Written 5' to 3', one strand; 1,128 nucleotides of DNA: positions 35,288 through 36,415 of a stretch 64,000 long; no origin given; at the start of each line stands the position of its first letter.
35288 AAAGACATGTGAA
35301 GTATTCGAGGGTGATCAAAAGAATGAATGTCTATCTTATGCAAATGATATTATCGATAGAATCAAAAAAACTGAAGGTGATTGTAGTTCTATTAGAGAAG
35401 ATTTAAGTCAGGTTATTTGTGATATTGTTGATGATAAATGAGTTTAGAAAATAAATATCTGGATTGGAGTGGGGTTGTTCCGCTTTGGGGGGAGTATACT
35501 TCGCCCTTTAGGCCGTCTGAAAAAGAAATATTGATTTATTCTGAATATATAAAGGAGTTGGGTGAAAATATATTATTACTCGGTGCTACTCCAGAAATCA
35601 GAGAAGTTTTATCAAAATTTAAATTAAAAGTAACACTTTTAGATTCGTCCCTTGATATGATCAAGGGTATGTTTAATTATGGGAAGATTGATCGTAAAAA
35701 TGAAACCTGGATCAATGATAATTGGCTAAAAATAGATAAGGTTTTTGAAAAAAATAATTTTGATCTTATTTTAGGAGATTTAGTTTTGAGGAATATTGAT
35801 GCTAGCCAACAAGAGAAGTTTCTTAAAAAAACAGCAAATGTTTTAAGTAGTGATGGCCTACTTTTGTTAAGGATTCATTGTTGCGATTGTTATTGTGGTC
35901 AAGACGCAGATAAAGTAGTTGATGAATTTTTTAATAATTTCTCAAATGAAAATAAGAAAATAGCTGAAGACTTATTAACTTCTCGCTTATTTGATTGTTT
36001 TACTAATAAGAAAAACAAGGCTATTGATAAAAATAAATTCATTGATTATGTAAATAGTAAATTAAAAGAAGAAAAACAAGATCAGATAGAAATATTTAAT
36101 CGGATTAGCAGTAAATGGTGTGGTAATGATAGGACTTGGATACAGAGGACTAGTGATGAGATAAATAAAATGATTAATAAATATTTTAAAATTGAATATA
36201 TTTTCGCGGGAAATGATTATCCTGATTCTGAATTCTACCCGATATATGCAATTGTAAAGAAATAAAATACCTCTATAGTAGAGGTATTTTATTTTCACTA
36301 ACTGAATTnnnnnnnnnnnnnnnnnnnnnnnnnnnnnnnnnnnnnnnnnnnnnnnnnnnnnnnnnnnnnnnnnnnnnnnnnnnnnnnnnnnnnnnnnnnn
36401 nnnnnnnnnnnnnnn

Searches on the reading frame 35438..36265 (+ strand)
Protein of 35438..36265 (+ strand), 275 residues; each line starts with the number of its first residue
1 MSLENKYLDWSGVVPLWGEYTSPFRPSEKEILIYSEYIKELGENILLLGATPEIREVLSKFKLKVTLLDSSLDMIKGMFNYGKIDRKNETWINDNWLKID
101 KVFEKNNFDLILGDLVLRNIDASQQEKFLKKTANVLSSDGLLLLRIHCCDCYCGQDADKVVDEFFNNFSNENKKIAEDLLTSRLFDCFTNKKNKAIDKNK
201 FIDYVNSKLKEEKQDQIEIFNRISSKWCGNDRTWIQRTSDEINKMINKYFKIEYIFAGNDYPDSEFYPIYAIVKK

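Call 3: search_protein_families(library=ncbifam, proteins=[window:35438-36265:+], max_evalue=0.01)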
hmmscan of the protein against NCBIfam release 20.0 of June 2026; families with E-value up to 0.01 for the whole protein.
window:35438-36265:+ (275 aa): 3 families
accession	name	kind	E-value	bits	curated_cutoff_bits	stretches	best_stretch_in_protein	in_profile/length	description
NF043040.1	corrin_prot_MT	hypoth_equivalog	3.4e-07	29.9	180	1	43-144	43-147/216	corrinoid protein-associated methyltransferase CpaM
TIGR00594.1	polc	superfamily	0.00036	18.7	434.35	1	168-232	861-926/1022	DNA polymerase III subunit alpha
NF047717.1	LIC10244_fam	exception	0.0043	16.5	475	1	160-259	142-245/252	LIC10244 family PerRA/PerRB upregulated protein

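Call 4: search_protein_families(library=pfam, proteins=[window:35438-36265:+], max_evalue=0.01)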
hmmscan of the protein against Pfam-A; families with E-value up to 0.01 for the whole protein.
window:35438-36265:+ (275 aa): 3 families
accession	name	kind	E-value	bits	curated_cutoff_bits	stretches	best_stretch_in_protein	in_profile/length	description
PF13847.12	Methyltransf_31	-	0.00032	20.9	27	1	62-183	28-130/145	Methyltransferase domain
PF13649.12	Methyltransf_25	-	0.0011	20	27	1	56-140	14-97/97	Methyltransferase domain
PF08241.18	Methyltransf_11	-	0.005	17.9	21.2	1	58-143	14-94/95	Methyltransferase domain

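Call 46: search_protein_families(library=padloc, proteins=[window:35438-36265:+], max_evalue=0.001)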
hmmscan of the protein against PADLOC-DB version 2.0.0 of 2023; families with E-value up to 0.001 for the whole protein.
window:35438-36265:+ (275 aa): 1 family
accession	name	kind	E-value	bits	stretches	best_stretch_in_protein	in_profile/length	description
PDLC04134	mad2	-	1.2e-06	25.7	1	59-168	311-417/492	mads_2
